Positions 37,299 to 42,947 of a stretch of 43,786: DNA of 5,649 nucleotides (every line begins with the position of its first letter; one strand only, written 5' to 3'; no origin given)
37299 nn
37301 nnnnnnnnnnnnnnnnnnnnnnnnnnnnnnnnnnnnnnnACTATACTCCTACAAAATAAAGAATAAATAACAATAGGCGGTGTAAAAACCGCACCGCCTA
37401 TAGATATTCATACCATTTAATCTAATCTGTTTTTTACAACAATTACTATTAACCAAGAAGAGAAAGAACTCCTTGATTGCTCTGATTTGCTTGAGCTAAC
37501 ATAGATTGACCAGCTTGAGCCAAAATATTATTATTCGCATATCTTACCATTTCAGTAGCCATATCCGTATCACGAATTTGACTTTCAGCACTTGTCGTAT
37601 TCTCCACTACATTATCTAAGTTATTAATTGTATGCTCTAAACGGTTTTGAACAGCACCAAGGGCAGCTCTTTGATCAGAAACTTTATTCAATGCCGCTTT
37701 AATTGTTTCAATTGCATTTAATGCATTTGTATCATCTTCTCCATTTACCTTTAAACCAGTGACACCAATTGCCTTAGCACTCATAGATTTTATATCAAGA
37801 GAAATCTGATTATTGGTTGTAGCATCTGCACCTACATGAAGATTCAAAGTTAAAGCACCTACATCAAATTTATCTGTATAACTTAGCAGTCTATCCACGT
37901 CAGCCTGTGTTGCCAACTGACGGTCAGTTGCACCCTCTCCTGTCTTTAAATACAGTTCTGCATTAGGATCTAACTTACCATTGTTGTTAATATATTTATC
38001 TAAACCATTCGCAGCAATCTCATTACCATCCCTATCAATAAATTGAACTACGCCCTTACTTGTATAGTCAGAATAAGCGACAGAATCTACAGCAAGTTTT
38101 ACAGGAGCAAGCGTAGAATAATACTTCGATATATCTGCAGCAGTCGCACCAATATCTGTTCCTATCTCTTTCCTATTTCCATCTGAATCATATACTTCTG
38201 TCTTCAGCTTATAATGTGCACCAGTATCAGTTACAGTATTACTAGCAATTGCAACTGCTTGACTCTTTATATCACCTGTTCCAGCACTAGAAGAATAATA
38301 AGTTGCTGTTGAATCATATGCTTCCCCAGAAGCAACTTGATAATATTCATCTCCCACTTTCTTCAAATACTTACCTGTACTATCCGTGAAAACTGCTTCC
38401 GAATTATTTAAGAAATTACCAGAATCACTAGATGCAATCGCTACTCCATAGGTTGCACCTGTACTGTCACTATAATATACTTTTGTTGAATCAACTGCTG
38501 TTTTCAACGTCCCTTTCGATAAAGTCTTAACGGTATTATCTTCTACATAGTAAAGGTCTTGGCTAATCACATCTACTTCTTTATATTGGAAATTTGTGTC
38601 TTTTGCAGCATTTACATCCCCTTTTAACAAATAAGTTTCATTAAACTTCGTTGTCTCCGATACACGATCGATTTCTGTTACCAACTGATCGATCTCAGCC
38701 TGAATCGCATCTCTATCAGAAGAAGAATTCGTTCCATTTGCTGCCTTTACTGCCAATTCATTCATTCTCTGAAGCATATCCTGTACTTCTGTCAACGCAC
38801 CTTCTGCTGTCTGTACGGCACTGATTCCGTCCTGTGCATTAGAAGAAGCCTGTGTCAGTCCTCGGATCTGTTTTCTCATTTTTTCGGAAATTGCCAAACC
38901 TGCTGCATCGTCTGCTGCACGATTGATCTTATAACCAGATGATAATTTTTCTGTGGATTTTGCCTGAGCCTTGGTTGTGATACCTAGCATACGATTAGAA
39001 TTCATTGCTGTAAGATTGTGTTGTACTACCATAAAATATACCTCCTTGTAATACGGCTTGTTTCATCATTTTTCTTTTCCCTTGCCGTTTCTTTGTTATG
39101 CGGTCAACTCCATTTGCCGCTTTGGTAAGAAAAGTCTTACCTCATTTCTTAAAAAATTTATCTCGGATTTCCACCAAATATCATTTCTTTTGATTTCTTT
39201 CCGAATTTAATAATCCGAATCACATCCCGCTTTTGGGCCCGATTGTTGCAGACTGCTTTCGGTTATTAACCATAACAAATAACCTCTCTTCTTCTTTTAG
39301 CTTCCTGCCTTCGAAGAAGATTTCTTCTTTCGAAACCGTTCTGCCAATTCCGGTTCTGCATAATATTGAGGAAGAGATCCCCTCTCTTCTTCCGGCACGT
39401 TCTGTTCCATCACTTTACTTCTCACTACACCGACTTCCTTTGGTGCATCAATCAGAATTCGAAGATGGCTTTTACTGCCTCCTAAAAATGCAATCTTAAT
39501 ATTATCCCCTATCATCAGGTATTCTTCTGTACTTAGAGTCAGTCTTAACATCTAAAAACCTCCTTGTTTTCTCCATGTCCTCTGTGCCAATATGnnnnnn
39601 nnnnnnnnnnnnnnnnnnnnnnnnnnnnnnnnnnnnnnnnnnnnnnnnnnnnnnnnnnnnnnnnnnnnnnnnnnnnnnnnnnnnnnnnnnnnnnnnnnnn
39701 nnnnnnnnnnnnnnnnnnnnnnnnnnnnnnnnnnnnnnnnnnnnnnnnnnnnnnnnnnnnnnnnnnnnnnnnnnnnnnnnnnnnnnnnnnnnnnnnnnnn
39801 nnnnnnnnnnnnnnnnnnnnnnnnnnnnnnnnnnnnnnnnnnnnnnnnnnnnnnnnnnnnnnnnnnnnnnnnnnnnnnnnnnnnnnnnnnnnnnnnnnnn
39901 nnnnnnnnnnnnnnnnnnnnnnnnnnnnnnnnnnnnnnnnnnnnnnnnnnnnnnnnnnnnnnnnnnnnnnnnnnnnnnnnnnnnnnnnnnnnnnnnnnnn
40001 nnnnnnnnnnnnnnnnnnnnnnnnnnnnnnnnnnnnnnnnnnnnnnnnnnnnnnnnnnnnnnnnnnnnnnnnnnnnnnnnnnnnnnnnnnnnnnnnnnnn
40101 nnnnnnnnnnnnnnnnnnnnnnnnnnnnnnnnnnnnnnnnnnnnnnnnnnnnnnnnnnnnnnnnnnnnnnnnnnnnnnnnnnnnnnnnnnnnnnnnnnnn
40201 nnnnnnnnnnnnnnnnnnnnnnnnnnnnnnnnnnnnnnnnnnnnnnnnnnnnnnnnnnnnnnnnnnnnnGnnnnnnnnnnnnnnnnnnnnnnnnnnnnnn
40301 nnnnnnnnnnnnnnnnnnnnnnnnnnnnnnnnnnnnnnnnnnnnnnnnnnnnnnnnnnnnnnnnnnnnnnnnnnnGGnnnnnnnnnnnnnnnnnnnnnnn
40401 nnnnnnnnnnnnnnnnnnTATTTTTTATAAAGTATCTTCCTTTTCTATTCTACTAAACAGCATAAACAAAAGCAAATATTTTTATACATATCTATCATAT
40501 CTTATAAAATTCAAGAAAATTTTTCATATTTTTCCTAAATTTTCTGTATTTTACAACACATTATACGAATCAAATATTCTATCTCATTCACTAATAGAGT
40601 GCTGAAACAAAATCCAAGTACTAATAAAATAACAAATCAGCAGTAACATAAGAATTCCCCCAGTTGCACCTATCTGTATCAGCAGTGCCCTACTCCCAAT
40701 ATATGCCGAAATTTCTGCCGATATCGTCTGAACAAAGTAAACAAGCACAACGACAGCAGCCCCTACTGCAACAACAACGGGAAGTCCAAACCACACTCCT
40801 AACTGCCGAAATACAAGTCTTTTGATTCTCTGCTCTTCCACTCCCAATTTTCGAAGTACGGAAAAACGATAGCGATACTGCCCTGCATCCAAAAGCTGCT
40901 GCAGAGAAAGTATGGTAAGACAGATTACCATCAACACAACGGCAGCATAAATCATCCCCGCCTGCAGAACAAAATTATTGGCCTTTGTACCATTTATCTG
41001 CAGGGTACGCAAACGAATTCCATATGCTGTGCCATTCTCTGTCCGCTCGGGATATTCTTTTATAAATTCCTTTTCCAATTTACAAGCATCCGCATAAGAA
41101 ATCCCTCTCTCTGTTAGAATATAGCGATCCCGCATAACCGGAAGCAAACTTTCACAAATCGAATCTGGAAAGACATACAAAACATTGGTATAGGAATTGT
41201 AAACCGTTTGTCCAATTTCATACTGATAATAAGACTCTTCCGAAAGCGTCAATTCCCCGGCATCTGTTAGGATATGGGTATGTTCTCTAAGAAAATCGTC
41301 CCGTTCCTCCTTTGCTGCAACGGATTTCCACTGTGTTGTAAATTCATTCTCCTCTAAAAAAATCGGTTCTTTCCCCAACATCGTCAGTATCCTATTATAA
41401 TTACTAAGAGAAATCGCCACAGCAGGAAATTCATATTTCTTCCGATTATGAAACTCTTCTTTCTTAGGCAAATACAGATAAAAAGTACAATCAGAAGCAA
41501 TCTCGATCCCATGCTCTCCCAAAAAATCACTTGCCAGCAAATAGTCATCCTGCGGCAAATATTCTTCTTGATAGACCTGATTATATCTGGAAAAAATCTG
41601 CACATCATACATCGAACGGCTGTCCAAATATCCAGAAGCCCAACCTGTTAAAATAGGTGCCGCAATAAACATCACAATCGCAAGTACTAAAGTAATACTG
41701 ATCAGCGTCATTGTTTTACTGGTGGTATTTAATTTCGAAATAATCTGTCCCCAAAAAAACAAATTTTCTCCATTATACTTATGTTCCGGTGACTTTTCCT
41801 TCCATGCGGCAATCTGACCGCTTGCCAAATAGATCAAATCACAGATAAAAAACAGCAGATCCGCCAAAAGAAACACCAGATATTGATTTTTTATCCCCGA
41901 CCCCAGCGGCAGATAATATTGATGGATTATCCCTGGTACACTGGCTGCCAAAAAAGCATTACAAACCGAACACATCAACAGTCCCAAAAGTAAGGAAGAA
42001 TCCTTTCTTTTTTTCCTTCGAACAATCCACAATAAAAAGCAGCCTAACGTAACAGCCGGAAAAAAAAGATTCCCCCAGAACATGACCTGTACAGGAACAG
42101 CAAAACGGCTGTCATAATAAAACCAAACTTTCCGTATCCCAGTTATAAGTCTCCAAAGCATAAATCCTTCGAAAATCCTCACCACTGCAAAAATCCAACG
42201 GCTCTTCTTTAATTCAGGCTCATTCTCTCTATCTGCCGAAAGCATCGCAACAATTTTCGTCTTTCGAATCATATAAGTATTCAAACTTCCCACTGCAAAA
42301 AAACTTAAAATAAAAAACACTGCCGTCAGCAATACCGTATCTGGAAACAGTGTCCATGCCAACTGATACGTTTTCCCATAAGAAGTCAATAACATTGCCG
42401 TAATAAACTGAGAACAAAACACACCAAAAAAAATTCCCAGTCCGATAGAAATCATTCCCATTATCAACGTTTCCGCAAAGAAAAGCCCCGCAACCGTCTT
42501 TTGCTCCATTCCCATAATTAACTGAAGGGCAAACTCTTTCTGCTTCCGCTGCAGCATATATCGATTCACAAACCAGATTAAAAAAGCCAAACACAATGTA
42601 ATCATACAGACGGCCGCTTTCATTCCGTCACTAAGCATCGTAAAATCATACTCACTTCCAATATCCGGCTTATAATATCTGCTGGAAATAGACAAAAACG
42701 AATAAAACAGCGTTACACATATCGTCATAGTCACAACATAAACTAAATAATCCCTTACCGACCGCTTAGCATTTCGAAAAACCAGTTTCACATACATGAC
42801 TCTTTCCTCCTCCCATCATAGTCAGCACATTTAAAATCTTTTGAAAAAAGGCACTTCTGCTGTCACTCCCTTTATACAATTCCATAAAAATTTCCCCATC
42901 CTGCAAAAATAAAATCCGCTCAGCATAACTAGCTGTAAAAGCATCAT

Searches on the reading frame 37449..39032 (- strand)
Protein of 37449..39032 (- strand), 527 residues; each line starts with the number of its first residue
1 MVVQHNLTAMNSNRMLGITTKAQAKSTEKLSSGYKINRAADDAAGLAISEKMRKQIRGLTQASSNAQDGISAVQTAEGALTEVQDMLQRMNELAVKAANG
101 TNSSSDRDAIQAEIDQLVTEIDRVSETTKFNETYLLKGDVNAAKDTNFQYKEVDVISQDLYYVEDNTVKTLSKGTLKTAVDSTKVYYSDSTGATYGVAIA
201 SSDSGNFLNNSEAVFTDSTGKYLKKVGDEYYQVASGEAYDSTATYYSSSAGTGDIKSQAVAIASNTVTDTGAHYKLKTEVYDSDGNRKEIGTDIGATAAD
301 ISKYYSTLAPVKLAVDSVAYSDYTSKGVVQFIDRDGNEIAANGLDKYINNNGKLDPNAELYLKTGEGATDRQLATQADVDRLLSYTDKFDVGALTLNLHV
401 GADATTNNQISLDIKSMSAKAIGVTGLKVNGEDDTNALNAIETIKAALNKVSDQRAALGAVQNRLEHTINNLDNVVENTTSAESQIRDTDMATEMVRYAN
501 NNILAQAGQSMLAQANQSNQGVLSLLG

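Call 93: search_protein_families(library=pfam, proteins=[window:37449-39032:-])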
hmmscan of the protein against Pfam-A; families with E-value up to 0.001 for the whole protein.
window:37449-39032:- (527 aa): 2 families
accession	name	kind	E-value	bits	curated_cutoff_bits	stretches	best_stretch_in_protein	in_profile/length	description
PF00669.25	Flagellin_N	-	4.7e-43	147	26.6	1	3-138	1-136/139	Bacterial flagellin N-terminal helical region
PF00700.27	Flagellin_C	-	7.2e-27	94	23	1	442-526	2-86/86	Bacterial flagellin C-terminal helical region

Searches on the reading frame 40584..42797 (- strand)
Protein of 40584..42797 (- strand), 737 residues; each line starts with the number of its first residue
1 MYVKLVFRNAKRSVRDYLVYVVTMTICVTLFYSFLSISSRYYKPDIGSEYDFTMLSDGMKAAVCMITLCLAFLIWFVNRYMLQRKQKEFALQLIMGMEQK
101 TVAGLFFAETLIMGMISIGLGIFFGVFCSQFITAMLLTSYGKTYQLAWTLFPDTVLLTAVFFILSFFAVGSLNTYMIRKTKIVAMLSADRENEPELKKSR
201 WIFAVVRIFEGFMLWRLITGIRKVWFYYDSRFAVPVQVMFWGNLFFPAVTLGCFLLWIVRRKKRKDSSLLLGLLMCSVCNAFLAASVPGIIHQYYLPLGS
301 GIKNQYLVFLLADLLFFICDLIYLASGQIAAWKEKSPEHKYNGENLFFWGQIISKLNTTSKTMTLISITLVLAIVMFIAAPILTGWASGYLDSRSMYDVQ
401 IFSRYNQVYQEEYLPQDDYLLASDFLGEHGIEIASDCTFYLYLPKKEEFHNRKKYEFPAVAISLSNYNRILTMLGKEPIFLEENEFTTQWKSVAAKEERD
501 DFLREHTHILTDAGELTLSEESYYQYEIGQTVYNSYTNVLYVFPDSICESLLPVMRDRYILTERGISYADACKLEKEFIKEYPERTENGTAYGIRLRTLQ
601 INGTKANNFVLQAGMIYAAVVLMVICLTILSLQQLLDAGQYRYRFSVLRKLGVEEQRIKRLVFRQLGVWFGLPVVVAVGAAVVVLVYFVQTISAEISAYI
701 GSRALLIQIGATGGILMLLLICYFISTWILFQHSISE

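Call 93: search_protein_families(library=pfam, proteins=[window:40584-42797:-])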
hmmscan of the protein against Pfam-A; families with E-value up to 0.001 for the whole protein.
window:40584-42797:- (737 aa): 1 family
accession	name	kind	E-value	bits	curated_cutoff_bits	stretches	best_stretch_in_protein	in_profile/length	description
PF02687.27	FtsX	-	1.4e-13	51.3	25.5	1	62-181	3-119/120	FtsX-like permease C-terminal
